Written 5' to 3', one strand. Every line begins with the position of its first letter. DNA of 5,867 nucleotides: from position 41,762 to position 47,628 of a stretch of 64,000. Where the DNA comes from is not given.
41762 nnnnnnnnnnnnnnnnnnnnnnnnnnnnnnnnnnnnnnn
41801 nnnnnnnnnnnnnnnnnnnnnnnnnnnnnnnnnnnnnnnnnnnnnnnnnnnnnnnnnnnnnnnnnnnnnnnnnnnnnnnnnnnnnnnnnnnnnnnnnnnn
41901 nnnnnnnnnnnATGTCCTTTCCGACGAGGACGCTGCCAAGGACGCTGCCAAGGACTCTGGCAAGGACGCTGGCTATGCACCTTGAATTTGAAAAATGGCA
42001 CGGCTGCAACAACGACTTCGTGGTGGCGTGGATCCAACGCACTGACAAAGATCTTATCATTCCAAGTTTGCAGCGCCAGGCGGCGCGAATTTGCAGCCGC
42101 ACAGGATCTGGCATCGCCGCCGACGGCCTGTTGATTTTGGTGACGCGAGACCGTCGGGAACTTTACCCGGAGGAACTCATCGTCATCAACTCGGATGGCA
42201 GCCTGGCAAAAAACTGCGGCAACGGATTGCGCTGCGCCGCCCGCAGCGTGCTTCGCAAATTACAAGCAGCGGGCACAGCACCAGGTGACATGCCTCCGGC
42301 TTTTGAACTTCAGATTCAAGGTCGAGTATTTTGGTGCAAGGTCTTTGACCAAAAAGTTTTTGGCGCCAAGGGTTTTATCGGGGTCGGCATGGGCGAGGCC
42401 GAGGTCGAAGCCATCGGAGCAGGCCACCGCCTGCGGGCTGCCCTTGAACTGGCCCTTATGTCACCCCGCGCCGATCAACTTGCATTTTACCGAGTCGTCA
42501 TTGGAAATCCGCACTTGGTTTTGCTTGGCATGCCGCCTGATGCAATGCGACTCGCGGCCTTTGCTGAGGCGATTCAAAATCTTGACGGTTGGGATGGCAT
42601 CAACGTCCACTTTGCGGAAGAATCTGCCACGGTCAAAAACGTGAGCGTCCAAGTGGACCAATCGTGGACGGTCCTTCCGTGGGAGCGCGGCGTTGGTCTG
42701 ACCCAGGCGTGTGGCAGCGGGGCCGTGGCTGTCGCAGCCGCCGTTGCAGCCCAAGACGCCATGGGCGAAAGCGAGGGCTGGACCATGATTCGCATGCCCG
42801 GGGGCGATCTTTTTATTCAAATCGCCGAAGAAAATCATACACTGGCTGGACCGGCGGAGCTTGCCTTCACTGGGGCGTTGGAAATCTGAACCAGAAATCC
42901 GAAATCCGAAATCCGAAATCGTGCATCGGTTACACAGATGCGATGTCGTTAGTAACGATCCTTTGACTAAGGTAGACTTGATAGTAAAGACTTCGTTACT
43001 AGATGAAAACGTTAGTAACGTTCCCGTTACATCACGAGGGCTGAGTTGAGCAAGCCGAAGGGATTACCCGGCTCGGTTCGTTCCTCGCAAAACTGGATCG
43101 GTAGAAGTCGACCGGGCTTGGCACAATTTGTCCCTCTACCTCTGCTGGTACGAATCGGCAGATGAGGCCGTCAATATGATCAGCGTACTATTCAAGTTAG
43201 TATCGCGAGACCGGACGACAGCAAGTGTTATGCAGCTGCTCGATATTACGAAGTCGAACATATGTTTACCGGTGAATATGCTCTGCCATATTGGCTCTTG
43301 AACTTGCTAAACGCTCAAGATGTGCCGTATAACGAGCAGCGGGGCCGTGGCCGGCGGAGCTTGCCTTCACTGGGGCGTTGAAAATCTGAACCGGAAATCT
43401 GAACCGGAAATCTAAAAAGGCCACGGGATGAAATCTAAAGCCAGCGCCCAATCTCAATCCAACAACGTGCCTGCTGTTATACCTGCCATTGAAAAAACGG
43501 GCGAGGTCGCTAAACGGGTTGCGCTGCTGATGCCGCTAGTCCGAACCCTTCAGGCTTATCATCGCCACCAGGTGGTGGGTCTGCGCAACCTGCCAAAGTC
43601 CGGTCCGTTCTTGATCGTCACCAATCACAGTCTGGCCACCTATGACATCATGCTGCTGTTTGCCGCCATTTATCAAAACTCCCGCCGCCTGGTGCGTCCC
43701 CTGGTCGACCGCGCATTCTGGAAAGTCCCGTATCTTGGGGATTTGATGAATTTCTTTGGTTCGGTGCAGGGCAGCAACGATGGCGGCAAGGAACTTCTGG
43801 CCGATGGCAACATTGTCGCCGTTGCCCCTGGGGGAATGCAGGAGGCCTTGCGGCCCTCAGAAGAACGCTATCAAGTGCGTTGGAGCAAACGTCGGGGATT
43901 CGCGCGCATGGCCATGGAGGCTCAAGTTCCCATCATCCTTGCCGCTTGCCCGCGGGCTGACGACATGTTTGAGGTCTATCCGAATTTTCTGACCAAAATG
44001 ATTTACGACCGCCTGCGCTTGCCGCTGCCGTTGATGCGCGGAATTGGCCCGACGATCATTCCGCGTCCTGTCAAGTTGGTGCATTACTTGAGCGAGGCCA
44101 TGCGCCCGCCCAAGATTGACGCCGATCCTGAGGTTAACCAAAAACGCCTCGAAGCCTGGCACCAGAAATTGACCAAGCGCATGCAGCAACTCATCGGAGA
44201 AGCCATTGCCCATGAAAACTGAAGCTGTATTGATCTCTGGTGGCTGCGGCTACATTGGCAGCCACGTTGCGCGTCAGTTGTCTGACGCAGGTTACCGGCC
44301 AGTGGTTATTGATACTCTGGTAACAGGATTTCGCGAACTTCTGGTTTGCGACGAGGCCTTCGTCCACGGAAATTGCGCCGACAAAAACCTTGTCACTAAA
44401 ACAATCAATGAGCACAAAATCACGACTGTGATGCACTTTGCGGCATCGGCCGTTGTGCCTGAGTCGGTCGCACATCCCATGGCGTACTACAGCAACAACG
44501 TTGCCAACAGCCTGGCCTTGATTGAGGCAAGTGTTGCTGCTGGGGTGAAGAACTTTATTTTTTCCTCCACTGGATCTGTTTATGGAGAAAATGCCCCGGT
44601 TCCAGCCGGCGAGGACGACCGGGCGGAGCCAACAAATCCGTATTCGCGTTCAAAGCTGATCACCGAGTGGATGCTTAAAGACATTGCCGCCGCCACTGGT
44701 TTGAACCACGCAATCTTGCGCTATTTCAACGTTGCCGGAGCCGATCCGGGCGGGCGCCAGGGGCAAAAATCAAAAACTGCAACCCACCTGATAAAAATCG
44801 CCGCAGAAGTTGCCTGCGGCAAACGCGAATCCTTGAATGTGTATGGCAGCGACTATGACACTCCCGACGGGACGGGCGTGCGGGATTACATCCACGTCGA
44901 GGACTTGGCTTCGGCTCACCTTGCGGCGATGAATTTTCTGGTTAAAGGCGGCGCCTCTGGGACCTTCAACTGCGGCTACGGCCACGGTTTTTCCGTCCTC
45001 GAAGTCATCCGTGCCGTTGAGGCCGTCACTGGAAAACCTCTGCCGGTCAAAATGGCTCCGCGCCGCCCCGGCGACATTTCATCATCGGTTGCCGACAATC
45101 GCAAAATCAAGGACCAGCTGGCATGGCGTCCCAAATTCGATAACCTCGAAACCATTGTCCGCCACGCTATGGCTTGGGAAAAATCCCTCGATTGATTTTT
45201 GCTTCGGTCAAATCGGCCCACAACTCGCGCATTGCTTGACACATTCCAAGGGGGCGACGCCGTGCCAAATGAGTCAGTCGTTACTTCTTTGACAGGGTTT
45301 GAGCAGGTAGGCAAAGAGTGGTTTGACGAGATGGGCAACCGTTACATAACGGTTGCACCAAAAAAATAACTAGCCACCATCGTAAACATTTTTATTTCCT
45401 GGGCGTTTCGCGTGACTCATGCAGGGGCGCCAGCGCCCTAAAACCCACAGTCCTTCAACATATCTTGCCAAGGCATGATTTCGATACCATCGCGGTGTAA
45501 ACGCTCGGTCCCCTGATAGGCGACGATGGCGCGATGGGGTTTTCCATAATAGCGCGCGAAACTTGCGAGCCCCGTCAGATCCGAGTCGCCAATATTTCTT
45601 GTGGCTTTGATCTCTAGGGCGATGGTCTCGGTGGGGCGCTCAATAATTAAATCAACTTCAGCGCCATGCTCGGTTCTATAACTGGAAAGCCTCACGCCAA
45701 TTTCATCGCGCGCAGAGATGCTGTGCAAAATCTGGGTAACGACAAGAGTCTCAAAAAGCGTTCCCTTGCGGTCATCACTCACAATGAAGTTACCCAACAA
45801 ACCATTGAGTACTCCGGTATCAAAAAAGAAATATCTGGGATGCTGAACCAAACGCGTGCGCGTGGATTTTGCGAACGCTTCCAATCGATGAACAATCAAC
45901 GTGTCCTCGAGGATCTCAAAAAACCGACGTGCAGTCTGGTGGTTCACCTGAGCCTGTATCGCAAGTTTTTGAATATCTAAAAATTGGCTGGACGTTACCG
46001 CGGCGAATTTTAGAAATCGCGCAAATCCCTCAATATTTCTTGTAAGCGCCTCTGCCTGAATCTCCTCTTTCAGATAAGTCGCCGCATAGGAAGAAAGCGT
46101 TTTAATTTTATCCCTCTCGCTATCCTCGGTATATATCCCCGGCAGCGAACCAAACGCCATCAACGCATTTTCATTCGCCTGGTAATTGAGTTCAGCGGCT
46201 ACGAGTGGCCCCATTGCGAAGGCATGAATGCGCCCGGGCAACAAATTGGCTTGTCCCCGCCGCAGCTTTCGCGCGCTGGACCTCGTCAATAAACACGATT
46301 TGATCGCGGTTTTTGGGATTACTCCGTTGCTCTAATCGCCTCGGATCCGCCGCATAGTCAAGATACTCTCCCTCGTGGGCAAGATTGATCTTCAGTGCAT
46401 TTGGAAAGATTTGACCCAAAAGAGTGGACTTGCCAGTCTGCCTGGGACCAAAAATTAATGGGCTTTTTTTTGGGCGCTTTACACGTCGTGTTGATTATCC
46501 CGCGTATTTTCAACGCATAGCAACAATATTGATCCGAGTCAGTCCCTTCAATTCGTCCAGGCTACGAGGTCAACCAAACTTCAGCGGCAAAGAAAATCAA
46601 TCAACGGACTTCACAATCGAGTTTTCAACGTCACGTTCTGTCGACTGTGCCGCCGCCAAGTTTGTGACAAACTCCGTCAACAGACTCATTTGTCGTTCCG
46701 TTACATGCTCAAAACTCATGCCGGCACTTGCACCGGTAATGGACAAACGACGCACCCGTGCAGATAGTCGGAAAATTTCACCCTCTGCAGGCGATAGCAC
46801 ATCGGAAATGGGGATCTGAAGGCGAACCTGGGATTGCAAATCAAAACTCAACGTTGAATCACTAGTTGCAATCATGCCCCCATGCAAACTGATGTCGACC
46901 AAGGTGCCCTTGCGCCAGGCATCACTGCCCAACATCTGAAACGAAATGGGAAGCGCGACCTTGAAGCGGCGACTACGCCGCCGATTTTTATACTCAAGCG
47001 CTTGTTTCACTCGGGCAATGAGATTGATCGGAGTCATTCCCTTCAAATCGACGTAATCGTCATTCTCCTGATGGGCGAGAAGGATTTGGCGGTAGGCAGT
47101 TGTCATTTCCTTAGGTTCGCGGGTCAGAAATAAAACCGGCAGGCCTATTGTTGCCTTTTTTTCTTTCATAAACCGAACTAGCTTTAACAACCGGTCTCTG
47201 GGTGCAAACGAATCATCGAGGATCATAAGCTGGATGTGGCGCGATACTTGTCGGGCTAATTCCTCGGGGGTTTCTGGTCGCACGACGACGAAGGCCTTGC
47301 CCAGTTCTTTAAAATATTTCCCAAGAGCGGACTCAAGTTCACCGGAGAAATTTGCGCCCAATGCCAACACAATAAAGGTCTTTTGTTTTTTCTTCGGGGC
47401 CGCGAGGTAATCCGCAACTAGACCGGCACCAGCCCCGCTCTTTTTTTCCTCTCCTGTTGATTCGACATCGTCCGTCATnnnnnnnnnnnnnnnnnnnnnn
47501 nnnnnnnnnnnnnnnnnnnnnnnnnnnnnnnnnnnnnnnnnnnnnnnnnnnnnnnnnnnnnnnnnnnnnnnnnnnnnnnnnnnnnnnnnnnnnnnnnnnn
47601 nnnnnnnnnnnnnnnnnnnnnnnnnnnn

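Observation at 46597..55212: Six-gene, tightly packed envelope operon of uncharacterised architecture ending in a REC-PilZ protein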

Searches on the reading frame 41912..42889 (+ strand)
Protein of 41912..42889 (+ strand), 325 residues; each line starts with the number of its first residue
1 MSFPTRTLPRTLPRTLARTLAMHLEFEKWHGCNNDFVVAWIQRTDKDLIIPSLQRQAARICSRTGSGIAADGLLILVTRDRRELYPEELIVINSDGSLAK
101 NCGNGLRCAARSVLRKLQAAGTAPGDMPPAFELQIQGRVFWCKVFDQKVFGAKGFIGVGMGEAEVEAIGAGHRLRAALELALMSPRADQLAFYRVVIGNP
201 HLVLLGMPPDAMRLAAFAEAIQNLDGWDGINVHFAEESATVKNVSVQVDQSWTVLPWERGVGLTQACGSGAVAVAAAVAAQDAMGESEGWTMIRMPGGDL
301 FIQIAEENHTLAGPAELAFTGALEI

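Call 28: search_protein_families(library=pfam, proteins=[window:41912-42889:+], max_evalue=0.001)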
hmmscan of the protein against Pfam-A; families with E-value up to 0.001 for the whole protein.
window:41912-42889:+ (325 aa): 1 family
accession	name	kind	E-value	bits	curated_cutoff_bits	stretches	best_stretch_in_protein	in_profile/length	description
PF01678.24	DAP_epimerase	-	6.6e-26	91.2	34.7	2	195-314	3-117/121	Diaminopimelate epimerase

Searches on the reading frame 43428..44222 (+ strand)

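Call 28: search_protein_families(library=pfam, proteins=[window:43428-44222:+], max_evalue=0.001)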
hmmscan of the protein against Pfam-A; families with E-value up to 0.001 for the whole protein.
window:43428-44222:+ (264 aa): 2 families
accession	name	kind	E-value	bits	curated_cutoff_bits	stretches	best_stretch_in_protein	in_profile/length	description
PF01553.26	Acyltransferase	-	6.9e-12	45.8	23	1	48-170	3-127/132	Acyltransferase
PF03982.18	DAGAT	-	7.7e-06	25.5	22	1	96-181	106-194/297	Diacylglycerol acyltransferase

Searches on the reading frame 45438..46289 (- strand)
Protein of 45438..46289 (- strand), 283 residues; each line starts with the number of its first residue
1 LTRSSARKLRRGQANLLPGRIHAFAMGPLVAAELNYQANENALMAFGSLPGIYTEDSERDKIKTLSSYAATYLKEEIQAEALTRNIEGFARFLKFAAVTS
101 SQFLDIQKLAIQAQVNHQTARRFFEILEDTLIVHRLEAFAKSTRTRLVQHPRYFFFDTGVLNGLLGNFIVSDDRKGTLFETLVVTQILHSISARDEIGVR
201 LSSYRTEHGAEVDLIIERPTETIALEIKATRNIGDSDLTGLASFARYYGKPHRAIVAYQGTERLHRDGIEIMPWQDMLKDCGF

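Call 28: search_protein_families(library=pfam, proteins=[window:45438-46289:-], max_evalue=0.001)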
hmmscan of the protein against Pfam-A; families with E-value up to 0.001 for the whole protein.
window:45438-46289:- (283 aa): 1 family
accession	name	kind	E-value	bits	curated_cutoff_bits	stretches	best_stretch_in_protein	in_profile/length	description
PF13635.12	DUF4143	-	1.5e-29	103.2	28.1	1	76-229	3-159/160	Domain of unknown function (DUF4143)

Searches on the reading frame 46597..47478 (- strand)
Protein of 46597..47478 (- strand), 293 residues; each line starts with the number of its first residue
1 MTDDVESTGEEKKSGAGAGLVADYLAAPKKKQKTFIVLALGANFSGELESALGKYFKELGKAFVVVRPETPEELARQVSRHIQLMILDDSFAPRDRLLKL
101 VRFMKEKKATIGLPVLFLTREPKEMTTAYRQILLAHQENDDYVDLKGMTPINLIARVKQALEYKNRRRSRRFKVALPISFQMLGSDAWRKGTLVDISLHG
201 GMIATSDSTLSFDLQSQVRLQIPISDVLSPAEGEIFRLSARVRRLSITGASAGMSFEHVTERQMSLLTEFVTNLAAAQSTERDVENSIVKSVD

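Call 4: search_protein_families(library=pfam, proteins=[window:46597-47478:-], max_evalue=0.1)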
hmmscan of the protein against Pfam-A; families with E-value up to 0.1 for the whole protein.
window:46597-47478:- (293 aa): 1 family
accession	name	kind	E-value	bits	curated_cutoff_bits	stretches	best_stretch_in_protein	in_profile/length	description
PF07238.19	PilZ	-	1.1e-11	45.4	22.5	1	165-271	1-100/102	PilZ domain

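Call 5: search_protein_families(library=ncbifam, proteins=[window:46597-47478:-], max_evalue=0.1)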
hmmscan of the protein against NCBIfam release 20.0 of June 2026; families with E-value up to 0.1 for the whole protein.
window:46597-47478:- (293 aa): 6 families
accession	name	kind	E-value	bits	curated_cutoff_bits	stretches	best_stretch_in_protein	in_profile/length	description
TIGR02154.1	PhoB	equivalog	5.6e-05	22.5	296.2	1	62-166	26-125/226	phosphate regulon transcriptional regulator PhoB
TIGR03030.1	CelA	equivalog_domain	0.00071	17.7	699.1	1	154-271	557-668/714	UDP-forming cellulose synthase catalytic subunit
NF033117.2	vanR_ACDEGLN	exception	0.0065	16.1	350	1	78-165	39-117/226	VanR-ABDEGLN family response regulator transcription factor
NF007135.0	PRK09581.1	equivalog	0.02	13.7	474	1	64-167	181-278/457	PleD family two-component system response regulator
NF007546.0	PRK10161.1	equivalog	0.029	14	471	1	78-161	42-120/229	phosphate response regulator transcription factor PhoB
NF033120.0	vanR_FM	exception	0.036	13.7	460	1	79-162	45-119/231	vancomycin resistance response regulator transcription factor, VanR-F/VanR-M family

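Call 26: search_solved_structures(query=A3, max_evalue=0.1)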
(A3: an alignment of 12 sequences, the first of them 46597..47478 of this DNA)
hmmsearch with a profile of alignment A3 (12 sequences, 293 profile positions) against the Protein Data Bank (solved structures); distinct sequences matched with E-value up to 0.1: 3.
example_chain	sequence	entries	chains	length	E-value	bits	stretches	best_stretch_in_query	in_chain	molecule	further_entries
12aw_A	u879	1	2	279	0.0036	19.5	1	50-124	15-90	HYBRID TWO-COMPONENT SYSTEM PROTEIN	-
3m5g_B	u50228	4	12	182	0.06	15.5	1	112-165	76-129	Hemagglutinin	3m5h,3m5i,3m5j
6mlm_C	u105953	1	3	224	0.09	14.9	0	113-165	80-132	Hemagglutinin HA2 chain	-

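Call 60: find_homologous_proteins(query=window:46597-47478:-, max_evalue=0.001)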
Query window:46597-47478:- (293 aa): 48 proteins with E <= 0.001 among 2964 candidates.
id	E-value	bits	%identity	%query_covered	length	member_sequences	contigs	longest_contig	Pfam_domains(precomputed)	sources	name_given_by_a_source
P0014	8.2e-176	601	96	100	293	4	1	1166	PF07238.20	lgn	-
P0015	6.1e-163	558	88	100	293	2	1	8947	PF07238.20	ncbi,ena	-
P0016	3.2e-126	438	68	99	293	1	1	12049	PF07238.20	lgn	-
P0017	8.4e-126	437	67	99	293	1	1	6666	PF07238.20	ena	-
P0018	2.9e-125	435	67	99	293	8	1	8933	PF07238.20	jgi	-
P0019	4.4e-125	434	67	99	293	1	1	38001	PF07238.20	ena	-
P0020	6.1e-123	427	67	99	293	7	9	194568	PF07238.20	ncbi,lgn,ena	-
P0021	3.2e-121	422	69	94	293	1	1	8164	PF07238.20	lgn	-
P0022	5.8e-117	408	64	96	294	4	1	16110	PF07238.20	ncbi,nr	ncbi:hypothetical protein EBZ80_12870 [bacterium]|nr:hypothetical protein [bacterium]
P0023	2.1e-116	406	66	96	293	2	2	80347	PF07238.20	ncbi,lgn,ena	-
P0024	2.5e-116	406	63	98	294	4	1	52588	PF07238.20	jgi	jgi:DNA-binding response OmpR family regulator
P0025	1.7e-96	341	55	97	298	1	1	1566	PF07238.20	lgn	-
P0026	4.9e-93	329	55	95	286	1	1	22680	PF07238.20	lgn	-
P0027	1.2e-92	328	53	97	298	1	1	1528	PF07238.20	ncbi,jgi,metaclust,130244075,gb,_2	metaclust:\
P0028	5.2e-92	326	52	100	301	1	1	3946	PF07238.20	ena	-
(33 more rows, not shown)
